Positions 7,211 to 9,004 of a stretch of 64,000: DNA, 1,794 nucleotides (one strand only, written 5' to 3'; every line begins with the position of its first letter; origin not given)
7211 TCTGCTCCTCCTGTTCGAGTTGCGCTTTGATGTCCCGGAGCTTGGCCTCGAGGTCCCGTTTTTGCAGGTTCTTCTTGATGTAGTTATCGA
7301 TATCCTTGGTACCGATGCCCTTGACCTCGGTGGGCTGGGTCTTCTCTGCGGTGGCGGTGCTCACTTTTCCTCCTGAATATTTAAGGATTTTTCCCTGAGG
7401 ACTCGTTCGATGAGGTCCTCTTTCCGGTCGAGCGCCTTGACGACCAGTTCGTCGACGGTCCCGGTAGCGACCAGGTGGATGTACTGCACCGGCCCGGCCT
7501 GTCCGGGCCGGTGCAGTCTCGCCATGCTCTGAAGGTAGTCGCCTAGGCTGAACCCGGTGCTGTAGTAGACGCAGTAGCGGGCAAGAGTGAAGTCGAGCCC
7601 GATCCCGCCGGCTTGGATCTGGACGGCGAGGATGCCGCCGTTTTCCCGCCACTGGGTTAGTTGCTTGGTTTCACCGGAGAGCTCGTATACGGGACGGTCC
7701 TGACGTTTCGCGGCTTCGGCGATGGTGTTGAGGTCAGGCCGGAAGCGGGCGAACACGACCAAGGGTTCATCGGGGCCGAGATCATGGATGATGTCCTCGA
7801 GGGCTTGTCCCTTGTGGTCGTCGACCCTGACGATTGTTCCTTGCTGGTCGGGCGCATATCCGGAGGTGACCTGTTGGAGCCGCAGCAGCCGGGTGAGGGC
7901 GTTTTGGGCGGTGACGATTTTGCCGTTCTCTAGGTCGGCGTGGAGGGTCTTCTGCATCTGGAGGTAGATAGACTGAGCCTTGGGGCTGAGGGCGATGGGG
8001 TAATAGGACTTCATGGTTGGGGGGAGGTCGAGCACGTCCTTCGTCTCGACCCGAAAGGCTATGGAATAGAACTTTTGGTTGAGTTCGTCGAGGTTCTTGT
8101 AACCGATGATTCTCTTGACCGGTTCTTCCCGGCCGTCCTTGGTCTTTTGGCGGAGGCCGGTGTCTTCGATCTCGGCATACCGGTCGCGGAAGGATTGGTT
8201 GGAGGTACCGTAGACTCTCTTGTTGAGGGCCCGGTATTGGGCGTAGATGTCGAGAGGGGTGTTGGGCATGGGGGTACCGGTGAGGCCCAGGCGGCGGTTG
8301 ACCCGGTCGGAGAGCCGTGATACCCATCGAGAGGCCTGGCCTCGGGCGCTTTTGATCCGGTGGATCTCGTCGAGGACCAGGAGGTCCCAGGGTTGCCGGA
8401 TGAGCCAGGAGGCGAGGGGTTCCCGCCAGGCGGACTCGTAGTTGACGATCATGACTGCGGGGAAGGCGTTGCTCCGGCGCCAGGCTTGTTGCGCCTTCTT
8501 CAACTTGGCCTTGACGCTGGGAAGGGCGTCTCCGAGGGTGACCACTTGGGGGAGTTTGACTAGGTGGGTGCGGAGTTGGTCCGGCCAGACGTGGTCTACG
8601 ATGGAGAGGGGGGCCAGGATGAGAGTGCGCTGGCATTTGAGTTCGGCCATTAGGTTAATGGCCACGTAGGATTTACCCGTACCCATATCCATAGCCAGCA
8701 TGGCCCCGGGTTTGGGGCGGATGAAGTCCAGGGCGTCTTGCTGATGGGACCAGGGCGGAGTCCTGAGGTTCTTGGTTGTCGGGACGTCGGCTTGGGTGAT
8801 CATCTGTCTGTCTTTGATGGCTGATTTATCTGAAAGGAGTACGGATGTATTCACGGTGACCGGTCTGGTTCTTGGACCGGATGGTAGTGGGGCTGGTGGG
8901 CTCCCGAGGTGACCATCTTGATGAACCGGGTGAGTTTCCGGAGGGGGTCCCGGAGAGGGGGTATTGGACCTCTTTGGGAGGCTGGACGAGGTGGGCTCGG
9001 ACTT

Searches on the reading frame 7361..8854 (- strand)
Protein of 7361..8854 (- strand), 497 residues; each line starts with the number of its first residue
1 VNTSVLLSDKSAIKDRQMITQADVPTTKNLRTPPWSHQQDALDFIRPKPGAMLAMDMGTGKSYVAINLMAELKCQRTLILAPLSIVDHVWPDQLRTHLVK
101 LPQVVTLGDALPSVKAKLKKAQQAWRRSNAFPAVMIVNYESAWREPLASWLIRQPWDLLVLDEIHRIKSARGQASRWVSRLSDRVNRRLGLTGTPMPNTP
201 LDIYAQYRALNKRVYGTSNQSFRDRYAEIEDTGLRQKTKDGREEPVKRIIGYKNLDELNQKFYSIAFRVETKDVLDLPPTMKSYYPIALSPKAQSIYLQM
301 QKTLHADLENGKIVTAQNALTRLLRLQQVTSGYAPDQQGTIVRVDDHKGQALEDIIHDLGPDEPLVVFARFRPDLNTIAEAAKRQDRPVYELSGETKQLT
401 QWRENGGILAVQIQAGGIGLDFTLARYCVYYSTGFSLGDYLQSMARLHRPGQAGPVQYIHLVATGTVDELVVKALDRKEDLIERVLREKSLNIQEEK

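Call 17: search_protein_families(library=pfam, proteins=[window:7361-8854:-], max_evalue=0.01)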
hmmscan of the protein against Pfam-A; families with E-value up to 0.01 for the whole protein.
window:7361-8854:- (497 aa): 5 families
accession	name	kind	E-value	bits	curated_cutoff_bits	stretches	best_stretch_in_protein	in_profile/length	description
PF00176.29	SNF2-rel_dom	-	4.9e-22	78.8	24.9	1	48-329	17-284/290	SNF2-related domain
PF04851.21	ResIII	-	8.8e-09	35.9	22.5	1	36-195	6-162/164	Type III restriction enzyme, res subunit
PF00270.35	DEAD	-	3.7e-06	27.2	26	1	36-196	2-161/167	DEAD/DEAH box helicase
PF00271.37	Helicase_C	-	7.7e-05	23.3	23.5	1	350-451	4-110/110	Helicase conserved C-terminal domain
PF13401.12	AAA_22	-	0.0036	18.1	27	0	58-195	15-124/130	AAA domain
